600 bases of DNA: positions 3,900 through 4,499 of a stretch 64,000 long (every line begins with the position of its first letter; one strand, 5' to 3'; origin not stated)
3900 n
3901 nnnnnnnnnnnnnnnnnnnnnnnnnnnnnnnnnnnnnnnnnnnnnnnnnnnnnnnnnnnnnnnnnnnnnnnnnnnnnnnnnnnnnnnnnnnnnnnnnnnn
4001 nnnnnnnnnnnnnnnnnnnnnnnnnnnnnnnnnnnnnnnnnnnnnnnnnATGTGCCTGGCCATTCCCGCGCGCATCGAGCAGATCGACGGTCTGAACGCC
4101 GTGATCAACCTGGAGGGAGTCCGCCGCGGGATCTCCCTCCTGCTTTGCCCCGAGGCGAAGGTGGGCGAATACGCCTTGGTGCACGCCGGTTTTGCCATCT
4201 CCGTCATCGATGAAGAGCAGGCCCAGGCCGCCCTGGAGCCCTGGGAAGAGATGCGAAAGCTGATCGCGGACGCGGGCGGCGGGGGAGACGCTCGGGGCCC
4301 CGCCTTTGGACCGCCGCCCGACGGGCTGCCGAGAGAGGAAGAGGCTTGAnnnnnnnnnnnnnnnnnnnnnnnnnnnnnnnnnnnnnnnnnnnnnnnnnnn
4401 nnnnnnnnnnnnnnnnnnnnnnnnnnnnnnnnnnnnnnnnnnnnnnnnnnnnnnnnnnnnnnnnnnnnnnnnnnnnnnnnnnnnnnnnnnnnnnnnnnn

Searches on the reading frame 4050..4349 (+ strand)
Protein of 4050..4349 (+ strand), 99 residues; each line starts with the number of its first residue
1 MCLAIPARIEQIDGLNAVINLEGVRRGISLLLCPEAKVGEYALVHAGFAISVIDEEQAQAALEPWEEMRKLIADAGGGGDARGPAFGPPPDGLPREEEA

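Call 3: search_protein_families(library=pfam, proteins=[window:4050-4349:+], max_evalue=0.01)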
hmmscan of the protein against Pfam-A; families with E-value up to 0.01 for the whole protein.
window:4050-4349:+ (99 aa): 1 family
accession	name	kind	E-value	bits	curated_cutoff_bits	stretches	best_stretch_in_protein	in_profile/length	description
PF01455.23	HupF_HypC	-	4.2e-24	84.9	28.5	1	1-63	1-63/65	HupF/HypC family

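Call 4: search_protein_families(library=ncbifam, proteins=[window:4050-4349:+], max_evalue=0.01)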
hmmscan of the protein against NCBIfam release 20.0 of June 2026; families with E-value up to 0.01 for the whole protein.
window:4050-4349:+ (99 aa): 3 families
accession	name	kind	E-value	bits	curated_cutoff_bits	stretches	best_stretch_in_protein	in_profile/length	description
TIGR00074.1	hypC_hupF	subfamily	1.7e-22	79.1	48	1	1-71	1-71/80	HypC/HybG/HupF family hydrogenase formation chaperone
NF007712.0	PRK10409.1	equivalog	4.9e-13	49.2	136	1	1-76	1-82/90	HypC/HybG/HupF family hydrogenase formation chaperone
NF007721.0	PRK10413.1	equivalog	9.3e-11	41.5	115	1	1-75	1-82/87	hydrogenase maturation factor HybG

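Call 7: find_homologous_proteins(query=window:4050-4346:+, max_evalue=0.001)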
Query window:4050-4346:+ (99 aa): 592 proteins with E <= 0.001 among 602 candidates; the best 120 are listed.
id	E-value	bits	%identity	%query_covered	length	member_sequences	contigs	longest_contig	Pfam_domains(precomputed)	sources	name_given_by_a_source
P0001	5.0e-58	211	100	100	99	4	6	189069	PF01455.24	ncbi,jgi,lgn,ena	-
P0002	3.8e-50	186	90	100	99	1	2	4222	PF01455.24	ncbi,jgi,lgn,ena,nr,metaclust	ncbi:MAG TPA: HypC/HybG/HupF family hydrogenase formation chaperone [Thermoleophilia bacterium]|nr:H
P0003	4.3e-46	173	87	100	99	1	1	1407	PF01455.24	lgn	-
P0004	5.0e-46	173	97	78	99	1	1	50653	PF01455.24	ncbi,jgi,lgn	-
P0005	1.5e-26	110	75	73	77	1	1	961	PF01455.24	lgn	-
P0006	1.7e-26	110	73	75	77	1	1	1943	PF01455.24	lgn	-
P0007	2.1e-26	110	75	73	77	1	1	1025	PF01455.24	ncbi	-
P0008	2.2e-26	110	75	73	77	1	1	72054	PF01455.24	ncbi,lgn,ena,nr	ncbi:MAG: HypC/HybG/HupF family hydrogenase formation chaperone [Actinobacteria bacterium]|nr:HypC/H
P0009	2.4e-26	110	73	75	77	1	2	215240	PF01455.24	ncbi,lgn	-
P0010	3.0e-26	109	74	73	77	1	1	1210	PF01455.24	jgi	jgi:hydrogenase expression/formation protein HypC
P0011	3.0e-26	109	74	73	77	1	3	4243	PF01455.24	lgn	-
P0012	3.1e-26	109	74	73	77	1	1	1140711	PF01455.24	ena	-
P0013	3.2e-26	109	75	73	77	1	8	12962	PF01455.24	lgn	-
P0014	5.7e-26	108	74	73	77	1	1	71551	PF01455.24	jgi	-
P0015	6.2e-26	108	72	75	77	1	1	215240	PF01455.24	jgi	-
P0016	7.6e-26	108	74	73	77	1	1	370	PF01455.24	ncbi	-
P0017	7.7e-26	108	72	73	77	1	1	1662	PF01455.24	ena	-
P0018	8.0e-26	108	72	73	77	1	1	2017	PF01455.24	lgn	-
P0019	8.0e-26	108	72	73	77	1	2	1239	PF01455.24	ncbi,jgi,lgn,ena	-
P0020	8.2e-26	108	74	73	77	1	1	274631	PF01455.24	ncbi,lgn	ncbi:MAG: HypC/HybG/HupF family hydrogenase formation chaperone [Thermoleophilia bacterium]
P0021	8.3e-26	108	74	73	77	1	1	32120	PF01455.24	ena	-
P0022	1.2e-25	107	72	73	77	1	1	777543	PF01455.24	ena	-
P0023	2.2e-25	106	71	73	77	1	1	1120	PF01455.24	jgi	jgi:hydrogenase expression/formation protein HypC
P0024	2.5e-25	106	72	73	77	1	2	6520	PF01455.24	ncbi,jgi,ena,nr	ncbi:MAG TPA: HypC/HybG/HupF family hydrogenase formation chaperone [Thermoleophilia bacterium]|nr:H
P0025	2.9e-25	106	72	73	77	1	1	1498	PF01455.24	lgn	-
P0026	6.1e-25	105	69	73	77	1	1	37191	PF01455.24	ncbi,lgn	-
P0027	8.0e-25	105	71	73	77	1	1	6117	PF01455.24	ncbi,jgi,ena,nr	ncbi:MAG TPA: HypC/HybG/HupF family hydrogenase formation chaperone [Thermoleophilia bacterium]|nr:H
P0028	8.0e-25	105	72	73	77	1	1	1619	PF01455.24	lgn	-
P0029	8.7e-25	105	65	80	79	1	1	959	PF01455.24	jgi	jgi:hydrogenase expression/formation protein HypC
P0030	1.2e-24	104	63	91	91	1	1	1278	PF01455.24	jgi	jgi:hydrogenase expression/formation protein HypC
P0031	1.2e-24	104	71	73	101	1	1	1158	PF01455.24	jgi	jgi:hydrogenase expression/formation protein HypC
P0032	1.6e-24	104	67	73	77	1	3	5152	PF01455.24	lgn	-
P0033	1.7e-24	104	68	73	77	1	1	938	PF01455.24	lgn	-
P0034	2.7e-24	103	68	79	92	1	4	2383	PF01455.24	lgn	-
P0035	3.2e-24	103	67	73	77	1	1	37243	PF01455.24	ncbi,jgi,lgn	ncbi:MAG: HypC/HybG/HupF family hydrogenase formation chaperone [Thermoleophilia bacterium]|jgi:hydr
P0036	3.3e-24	103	68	73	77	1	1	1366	PF01455.24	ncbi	-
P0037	4.3e-24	102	68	78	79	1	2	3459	PF01455.24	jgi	jgi:hydrogenase expression/formation protein HypC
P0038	4.5e-24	102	67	73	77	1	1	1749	PF01455.24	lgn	-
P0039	5.9e-24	102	67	73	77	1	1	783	PF01455.24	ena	-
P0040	6.3e-24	102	67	73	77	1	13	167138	PF01455.24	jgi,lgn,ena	-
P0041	8.2e-24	101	67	73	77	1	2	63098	PF01455.24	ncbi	ncbi:MAG: HypC/HybG/HupF family hydrogenase formation chaperone [Thermoleophilia bacterium]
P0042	8.7e-24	101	67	73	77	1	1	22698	PF01455.24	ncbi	ncbi:MAG: HypC/HybG/HupF family hydrogenase formation chaperone [Thermoleophilia bacterium]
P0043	1.1e-23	101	65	73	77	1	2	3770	PF01455.24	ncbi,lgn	-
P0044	1.1e-23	101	65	73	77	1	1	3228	PF01455.24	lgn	-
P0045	1.2e-23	101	67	73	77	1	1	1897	PF01455.24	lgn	-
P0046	1.5e-23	101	67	77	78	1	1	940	PF01455.24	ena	-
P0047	1.6e-23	100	65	81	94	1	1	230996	PF01455.24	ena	-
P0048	2.1e-23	100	65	78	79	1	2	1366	PF01455.24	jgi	jgi:hydrogenase expression/formation protein HypC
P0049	2.2e-23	100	67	73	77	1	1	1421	PF01455.24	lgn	-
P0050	4.3e-23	99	64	79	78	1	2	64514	PF01455.24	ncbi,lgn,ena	-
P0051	7.7e-23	98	64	79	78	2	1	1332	PF01455.24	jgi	jgi:hydrogenase expression/formation protein HypC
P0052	7.8e-23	98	64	77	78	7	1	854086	PF01455.24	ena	-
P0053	1.4e-22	97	63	77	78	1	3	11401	PF01455.24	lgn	-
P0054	2.3e-22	97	65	79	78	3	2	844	PF01455.24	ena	-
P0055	3.5e-22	96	62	77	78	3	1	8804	PF01455.24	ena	-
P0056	3.8e-22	96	63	80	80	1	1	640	PF01455.24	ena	-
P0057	4.0e-22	96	65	78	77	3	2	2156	PF01455.24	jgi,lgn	jgi:hydrogenase expression/formation protein HypC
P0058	5.5e-22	96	62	77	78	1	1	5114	PF01455.24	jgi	jgi:hydrogenase expression/formation protein HypC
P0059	1.3e-21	94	62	77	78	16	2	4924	PF01455.24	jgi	jgi:hydrogenase expression/formation protein HypC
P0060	1.5e-21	94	63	77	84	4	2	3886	PF01455.24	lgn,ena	-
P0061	2.7e-21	93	63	77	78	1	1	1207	PF01455.24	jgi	jgi:hydrogenase expression/formation protein HypC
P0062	4.0e-21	93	70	70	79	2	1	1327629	PF01455.24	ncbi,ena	-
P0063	9.1e-21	92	62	78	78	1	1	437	PF01455.24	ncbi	-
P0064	1.0e-20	92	62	77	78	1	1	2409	PF01455.24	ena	-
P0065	1.1e-20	91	70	64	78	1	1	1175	PF01455.24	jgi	jgi:hydrogenase expression/formation protein HypC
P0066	1.7e-20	91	63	73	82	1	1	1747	PF01455.24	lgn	-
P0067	1.8e-20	91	58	82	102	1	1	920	PF01455.24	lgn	-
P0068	2.4e-20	90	64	76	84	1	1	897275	PF01455.24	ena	-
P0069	4.0e-20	90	62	72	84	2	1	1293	PF01455.24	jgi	jgi:hydrogenase expression/formation protein HypC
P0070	6.3e-20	89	63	73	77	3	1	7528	PF01455.24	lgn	-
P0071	1.7e-19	88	62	78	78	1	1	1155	PF01455.24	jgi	jgi:hydrogenase expression/formation protein HypC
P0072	7.3e-17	79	64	65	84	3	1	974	PF01455.24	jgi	jgi:hydrogenase expression/formation protein HypC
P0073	9.5e-17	79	60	69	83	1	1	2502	PF01455.24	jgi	jgi:hydrogenase expression/formation protein HypC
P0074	1.3e-16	78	59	72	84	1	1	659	PF01455.24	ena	-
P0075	1.6e-16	78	58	75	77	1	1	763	PF01455.24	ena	-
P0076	2.1e-16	78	60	66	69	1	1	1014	PF01455.24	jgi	jgi:hydrogenase expression/formation protein HypC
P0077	4.4e-16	77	54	81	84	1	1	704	PF01455.24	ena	-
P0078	4.7e-16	77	55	81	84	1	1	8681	PF01455.24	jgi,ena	-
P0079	4.8e-16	77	55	81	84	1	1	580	PF01455.24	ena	-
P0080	5.0e-16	76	55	81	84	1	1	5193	PF01455.24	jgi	jgi:hydrogenase expression/formation protein HypC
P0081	6.6e-16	76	54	81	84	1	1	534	PF01455.24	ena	-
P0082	1.1e-15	75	54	81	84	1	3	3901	PF01455.24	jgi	jgi:hydrogenase expression/formation protein HypC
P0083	1.1e-15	75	60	69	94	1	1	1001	PF01455.24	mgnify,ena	mgnify:CR=1 FL=1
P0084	1.1e-15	75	53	81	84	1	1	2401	PF01455.24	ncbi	-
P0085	1.2e-15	75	54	81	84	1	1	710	PF01455.24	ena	-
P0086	1.2e-15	75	53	81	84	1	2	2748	PF01455.24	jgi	jgi:hydrogenase expression/formation protein HypC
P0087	1.3e-15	75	53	81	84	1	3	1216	PF01455.24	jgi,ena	jgi:hydrogenase expression/formation protein HypC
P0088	1.4e-15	75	52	84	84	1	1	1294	PF01455.24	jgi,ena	-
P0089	1.4e-15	75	59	55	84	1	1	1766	PF01455.24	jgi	jgi:hydrogenase expression/formation protein HypC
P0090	1.5e-15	75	53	81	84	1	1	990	PF01455.24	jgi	jgi:hydrogenase expression/formation protein HypC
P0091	1.6e-15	75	53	81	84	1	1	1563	PF01455.24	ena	-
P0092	1.7e-15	75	53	81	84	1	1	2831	PF01455.24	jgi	jgi:hydrogenase expression/formation protein HypC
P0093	1.7e-15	75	53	81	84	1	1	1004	PF01455.24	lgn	-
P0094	1.7e-15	75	54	81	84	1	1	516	PF01455.24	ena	-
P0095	1.8e-15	75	53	81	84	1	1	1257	PF01455.24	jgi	jgi:hydrogenase expression/formation protein HypC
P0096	1.8e-15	75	53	81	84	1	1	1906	PF01455.24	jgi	jgi:hydrogenase expression/formation protein HypC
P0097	1.8e-15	75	54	81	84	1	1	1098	PF01455.24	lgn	-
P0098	2.3e-15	74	53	81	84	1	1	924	PF01455.24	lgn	-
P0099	3.1e-15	74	52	84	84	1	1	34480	PF01455.24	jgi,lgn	jgi:hydrogenase expression/formation protein HypC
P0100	3.9e-15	74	53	81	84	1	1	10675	PF01455.24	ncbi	ncbi:MAG: HypC/HybG/HupF family hydrogenase formation chaperone [Hyphomicrobiales bacterium]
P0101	4.9e-15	73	56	69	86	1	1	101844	PF01455.24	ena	-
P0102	7.5e-15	73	57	77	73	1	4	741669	PF01455.24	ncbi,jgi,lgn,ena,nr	ncbi:MAG: HypC/HybG/HupF family hydrogenase formation chaperone [Candidatus Edwardsbacteria bacteriu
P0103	1.0e-14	72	57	69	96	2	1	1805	PF01455.24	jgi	jgi:hydrogenase expression/formation protein HypC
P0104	1.0e-14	72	59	64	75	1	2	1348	PF01455.24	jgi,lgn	-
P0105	1.3e-14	72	53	75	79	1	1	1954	PF01455.24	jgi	jgi:hydrogenase expression/formation protein HypC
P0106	1.4e-14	72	53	78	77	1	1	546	PF01455.24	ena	-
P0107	1.7e-14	72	58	68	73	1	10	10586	PF01455.24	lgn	-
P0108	2.3e-14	71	51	80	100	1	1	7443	PF01455.24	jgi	jgi:hydrogenase expression/formation protein HypC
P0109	2.3e-14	71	53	77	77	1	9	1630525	PF01455.24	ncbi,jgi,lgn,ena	jgi:hydrogenase expression/formation protein HypC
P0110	2.4e-14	71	52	78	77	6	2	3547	PF01455.24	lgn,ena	-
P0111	2.5e-14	71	54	77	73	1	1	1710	PF01455.24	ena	-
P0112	2.8e-14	71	55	77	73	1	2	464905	PF01455.24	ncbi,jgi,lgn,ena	-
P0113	3.3e-14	71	58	68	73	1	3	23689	PF01455.24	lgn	-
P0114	3.3e-14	71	58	68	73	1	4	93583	PF01455.24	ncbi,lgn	-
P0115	3.9e-14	70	55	77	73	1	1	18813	PF01455.24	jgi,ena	-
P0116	3.9e-14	70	54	68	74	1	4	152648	PF01455.24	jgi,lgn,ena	jgi:hydrogenase expression/formation protein HypC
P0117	4.2e-14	70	67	62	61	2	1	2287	PF01455.24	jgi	jgi:hydrogenase expression/formation protein HypC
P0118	4.4e-14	70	53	73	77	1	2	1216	PF01455.24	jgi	jgi:hydrogenase expression/formation protein HypC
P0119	4.6e-14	70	53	69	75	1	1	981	PF01455.24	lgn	-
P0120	5.1e-14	70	55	68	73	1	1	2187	PF01455.24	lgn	-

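Call 8: find_encoding_contigs(protein=window:4050-4346:+, flank=10000, max_places=10)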
Protein window:4050-4346:+ (99 aa): 10 contigs read that carry it; 7 places shown.
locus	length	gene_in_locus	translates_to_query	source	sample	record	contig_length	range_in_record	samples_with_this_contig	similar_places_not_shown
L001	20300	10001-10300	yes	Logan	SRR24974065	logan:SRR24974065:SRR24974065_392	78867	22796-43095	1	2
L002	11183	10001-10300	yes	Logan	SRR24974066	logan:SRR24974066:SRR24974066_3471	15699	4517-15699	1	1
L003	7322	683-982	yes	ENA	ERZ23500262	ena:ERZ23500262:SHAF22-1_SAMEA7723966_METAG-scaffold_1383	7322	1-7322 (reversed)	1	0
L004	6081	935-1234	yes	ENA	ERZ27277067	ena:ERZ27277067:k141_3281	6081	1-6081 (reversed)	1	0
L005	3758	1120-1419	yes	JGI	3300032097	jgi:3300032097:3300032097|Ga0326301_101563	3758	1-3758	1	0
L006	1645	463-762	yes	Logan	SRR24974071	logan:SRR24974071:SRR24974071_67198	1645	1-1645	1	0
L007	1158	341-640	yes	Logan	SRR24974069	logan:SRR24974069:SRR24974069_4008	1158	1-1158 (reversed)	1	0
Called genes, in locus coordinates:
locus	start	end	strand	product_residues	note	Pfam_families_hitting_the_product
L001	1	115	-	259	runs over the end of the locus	PF19567:CpsB_CapC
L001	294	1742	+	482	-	-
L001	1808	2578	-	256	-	PF00459:Inositol_P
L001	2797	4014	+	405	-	PF07690:MFS_1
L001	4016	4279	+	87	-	-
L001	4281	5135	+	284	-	PF00149:Metallophos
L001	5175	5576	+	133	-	PF03780:Asp23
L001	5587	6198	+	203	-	-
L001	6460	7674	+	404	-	PF00877:NLPC_P60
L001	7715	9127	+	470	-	PF25145:NfeD1b_N, PF24961:NfeD_membrane, PF01957:NfeD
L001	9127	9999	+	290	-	PF01145:Band_7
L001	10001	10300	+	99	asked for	PF01455:HupF_HypC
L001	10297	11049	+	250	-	PF02517:Rce1-like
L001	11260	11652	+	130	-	PF01894:YjbQ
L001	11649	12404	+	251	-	-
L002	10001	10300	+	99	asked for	PF01455:HupF_HypC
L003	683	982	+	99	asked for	PF01455:HupF_HypC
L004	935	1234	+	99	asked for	PF01455:HupF_HypC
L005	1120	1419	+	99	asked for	PF01455:HupF_HypC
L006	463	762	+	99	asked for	PF01455:HupF_HypC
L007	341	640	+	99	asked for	PF01455:HupF_HypC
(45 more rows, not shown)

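Call 9: find_encoding_contigs(protein=P0012, flank=8000, max_places=3)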
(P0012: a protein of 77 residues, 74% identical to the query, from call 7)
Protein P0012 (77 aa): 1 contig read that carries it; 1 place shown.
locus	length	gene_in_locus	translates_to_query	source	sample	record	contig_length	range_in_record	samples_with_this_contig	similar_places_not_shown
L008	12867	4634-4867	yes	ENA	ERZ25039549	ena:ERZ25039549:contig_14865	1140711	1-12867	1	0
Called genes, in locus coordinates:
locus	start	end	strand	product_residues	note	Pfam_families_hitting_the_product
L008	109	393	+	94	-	-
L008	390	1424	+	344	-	PF00149:Metallophos, PF12850:Metallophos_2 (weak)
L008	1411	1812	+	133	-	PF03780:Asp23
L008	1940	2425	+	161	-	-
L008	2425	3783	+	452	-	PF25145:NfeD1b_N, PF24961:NfeD_membrane, PF01957:NfeD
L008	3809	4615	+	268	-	PF01145:Band_7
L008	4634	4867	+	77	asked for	PF01455:HupF_HypC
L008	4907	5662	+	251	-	PF02517:Rce1-like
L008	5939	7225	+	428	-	-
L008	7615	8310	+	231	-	PF00005:ABC_tran (weak)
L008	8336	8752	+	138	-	PF01894:YjbQ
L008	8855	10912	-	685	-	PF10131:PTPS_related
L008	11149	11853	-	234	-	PF00535:Glycos_transf_2, PF10111:Glyco_tranf_2_2 (weak), PF13641:Glyco_tranf_2_3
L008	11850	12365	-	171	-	PF04138:GtrA_DPMS_TM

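Call 10: find_encoding_contigs(protein=P0052, flank=8000, max_places=3)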
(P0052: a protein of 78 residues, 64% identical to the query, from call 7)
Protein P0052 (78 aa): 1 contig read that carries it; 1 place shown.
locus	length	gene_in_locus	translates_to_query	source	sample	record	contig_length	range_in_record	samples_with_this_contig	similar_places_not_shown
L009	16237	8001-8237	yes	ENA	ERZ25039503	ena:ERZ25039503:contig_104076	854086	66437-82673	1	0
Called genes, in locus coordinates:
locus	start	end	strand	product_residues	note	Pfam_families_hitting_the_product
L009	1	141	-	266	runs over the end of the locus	PF04203:Sortase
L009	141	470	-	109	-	-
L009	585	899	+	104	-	-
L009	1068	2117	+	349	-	-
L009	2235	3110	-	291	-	PF00459:Inositol_P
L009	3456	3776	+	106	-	-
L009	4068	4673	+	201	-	-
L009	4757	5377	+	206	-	PF03780:Asp23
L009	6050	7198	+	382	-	PF25145:NfeD1b_N, PF24961:NfeD_membrane, PF01957:NfeD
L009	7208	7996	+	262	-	PF01145:Band_7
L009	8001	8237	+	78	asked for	PF01455:HupF_HypC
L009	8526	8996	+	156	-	PF02517:Rce1-like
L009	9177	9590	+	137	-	PF01894:YjbQ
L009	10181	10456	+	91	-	-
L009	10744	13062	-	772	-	-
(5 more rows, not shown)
